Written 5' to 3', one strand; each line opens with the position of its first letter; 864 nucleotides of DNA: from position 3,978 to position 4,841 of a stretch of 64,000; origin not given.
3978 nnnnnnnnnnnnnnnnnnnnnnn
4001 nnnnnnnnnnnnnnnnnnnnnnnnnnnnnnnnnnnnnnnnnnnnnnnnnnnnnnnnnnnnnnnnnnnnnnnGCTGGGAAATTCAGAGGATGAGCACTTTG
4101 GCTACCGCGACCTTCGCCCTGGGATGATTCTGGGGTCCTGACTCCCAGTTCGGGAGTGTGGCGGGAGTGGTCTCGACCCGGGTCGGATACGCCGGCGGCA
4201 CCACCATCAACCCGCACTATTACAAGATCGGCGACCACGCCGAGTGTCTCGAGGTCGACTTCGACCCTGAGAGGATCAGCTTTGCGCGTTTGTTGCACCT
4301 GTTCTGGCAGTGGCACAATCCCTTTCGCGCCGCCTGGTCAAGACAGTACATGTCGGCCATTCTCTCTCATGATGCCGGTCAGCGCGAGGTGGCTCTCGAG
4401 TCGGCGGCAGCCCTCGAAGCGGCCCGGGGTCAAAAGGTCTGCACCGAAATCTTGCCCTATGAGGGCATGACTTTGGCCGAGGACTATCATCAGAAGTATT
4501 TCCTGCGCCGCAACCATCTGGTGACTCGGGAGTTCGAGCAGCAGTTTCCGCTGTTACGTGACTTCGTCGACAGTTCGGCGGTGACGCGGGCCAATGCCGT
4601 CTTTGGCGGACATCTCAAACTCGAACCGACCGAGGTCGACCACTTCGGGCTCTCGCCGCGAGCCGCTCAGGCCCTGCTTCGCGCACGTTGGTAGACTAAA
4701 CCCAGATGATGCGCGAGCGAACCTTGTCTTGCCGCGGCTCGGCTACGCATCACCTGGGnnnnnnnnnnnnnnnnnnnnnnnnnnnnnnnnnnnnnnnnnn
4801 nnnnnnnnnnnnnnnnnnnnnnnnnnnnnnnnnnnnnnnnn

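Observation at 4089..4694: MsrA with TGA at the catalytic cysteine: candidate selenocysteine-containing methionine sulfoxide reductase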

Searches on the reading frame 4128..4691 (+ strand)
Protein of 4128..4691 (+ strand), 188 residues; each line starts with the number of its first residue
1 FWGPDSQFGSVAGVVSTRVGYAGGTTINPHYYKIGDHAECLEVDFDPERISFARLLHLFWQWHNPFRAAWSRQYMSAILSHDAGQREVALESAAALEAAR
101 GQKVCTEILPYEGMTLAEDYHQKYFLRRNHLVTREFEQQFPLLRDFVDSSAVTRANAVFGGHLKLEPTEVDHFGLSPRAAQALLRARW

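Call 66: list_cluster_members(proteins=[window:4158-4691:+, P0001, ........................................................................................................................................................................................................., P0004, P0105])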
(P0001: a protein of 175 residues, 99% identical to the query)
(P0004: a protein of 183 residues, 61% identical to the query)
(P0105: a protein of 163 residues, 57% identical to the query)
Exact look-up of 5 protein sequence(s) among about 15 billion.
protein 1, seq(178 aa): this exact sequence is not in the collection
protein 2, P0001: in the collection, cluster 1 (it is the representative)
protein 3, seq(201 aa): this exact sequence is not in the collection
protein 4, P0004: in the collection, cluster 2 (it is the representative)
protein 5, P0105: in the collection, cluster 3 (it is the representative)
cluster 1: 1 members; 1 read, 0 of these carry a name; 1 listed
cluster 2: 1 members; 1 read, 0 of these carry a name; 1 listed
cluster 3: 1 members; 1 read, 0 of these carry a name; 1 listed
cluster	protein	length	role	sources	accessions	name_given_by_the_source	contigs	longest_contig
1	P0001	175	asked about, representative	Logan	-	-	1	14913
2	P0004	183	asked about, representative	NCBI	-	-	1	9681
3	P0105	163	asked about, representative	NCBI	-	-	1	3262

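Call 68: predict_structure(alignment_id=A3)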
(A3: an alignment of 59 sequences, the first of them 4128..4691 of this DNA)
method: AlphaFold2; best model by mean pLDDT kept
length: 188 residues; sequences in the alignment: 59
mean_pLDDT: 95.5   pTM: 0.89
mean pLDDT of the five models: 95.5, 94.8, 94.7, 94.7, 94.6
residues with pLDDT >= 90: 174; 70-90: 12; 50-70: 2; < 50: 0
segments of 3 or more residues with pLDDT < 50: none
pLDDT, mean of each block of 10 residues (from residue 1): 92 97 94 93 97 97 91 89 97 98 96 95 97 98 97 98 97 98 90
secondary structure, 60 per line:
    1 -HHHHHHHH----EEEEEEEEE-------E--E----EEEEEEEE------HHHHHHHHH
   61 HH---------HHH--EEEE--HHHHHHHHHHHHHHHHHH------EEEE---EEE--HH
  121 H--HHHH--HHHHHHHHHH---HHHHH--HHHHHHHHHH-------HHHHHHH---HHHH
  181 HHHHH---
elements in order: H2-9 E14-22 E38-45 H52-62 E77-80 H83-100 E107-110 E114-116 H124-127 H130-139 H143-147 H150-159 H167-173 H177-185
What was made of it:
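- On CoMsrA-type selenoprotein MsrA: The model has five C-terminal helices (call 68).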

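Call 70: fold_search(model_id=the predicted structure, library=pdb)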
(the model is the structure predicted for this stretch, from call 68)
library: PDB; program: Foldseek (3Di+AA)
matches with E <= 10: 192; with E <= 0.001: 43
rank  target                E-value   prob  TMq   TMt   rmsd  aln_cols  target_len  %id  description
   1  4lwk_A                5.2e-21  1.00  0.89  0.82   2.3       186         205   44  Crystal structure of methionine sulfoxide reductase U16S from clostridium oremlandii (released 2014-06-11)
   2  4lwj                  7.4e-21  1.00  0.89  0.82   2.3       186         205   44  Crystal structure of methionine sulfoxide reductase U16C from clostridium oremlandii (released 2014-06-11)
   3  4lwl                  8.9e-21  1.00  0.89  0.82   2.2       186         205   44  Crystal structure of methionine sulfoxide reductase U16C/E55A from clostridium oremlandii (released 2014-06-11)
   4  4u66_A                1.7e-20  1.00  0.89  0.82   2.4       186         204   44  Induced Dimer Structure of Methionine Sulfoxide Reductase U16C from Clostridium Oremlandii (released 2015-07-15)
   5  7c13_A                7.8e-20  1.00  0.90  0.84   2.2       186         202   44  beta1 domain-swapped structure of monothiol cGrx1(C16S) (released 2020-11-18)
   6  4lwm                  8.9e-20  1.00  0.89  0.82   2.3       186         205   44  Crystal structure of methionine sulfoxide reductase U16C/E55D from clostridium oremlandii with methionie sulfoxide (released 2014-06-11)
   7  4u66_C                2.6e-19  1.00  0.89  0.83   2.3       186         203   44  Induced Dimer Structure of Methionine Sulfoxide Reductase U16C from Clostridium Oremlandii (released 2015-07-15)
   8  4w8c_B                2.6e-14  1.00  0.61  0.82   2.9       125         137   57  Crystal structure of the helical domain deleted form MsrA from Clostridium oremlandii (released 2015-07-15)
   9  4w8c_A                8.1e-14  1.00  0.60  0.83   3.7       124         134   57  Crystal structure of the helical domain deleted form MsrA from Clostridium oremlandii (released 2015-07-15)
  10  4gwb                  8.4e-11  1.00  0.65  0.75   1.6       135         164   41  Crystal structure of putative Peptide methionine sulfoxide reductase from Sinorhizobium meliloti 1021 (released 2012-09-19)
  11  1nwa                  2.8e-09  1.00  0.64  0.71   2.2       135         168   39  Structure of Mycobacterium tuberculosis Methionine Sulfoxide Reductase A in Complex with Protein-bound Methionine (released 2003-07-08)
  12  3e0m_A                2.8e-09  1.00  0.66  0.40   1.9       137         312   29  Crystal structure of fusion protein of MsrA and MsrB (released 2009-06-16)
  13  7ot4_B                2.8e-09  1.00  0.65  0.60   2.2       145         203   34  Crystal structure of MsrA variant C198C206 from Escherichia coli, oxidized (released 2022-06-22)
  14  7ot4_A                3.6e-09  1.00  0.64  0.60   2.4       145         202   34  Crystal structure of MsrA variant C198C206 from Escherichia coli, oxidized (released 2022-06-22)
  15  3e0m_C                5.5e-09  1.00  0.65  0.39   1.8       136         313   32  Crystal structure of fusion protein of MsrA and MsrB (released 2009-06-16)
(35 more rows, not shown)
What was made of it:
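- On CoMsrA-type selenoprotein MsrA: Foldseek TMq is 0.89 over 186 columns to 4LWK and 4LWJ (call 70).
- The model of residues 14-201 (pLDDT 95.5) superposes on full-length CoMsrA with TMq 0.89, helical domain included (calls 68, 70).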

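Call 72: search_protein_families(library=ncbifam, proteins=[window:4128-4691:+], max_evalue=0.001)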
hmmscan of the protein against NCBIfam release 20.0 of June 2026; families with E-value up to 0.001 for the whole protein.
window:4128-4691:+ (188 aa): 5 families
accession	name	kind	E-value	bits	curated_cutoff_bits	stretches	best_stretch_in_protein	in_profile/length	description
NF004042.0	PRK05550.1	equivalog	1.6e-27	96.5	330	1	1-131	144-282/293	bifunctional methionine sulfoxide reductase B/A protein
TIGR00401.1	msrA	equivalog_domain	1e-24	87.6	108.1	1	1-126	10-146/153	peptide-methionine (S)-S-oxide reductase MsrA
NF010625.0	PRK14018.1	equivalog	5.2e-12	45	522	1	1-127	208-342/521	bifunctional peptide-methionine (S)-S-oxide reductase MsrA/peptide-methionine (R)-S-oxide reductase MsrB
NF004038.0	PRK05528.1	equivalog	1.9e-07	31.2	200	1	2-125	12-137/157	peptide-methionine (S)-S-oxide reductase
NF041383.1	Trx_VPGUxxT_two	exception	0.00014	21.6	275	1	1-90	155-231/287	VPGUxxT family thioredoxin-like (seleno)protein, type 2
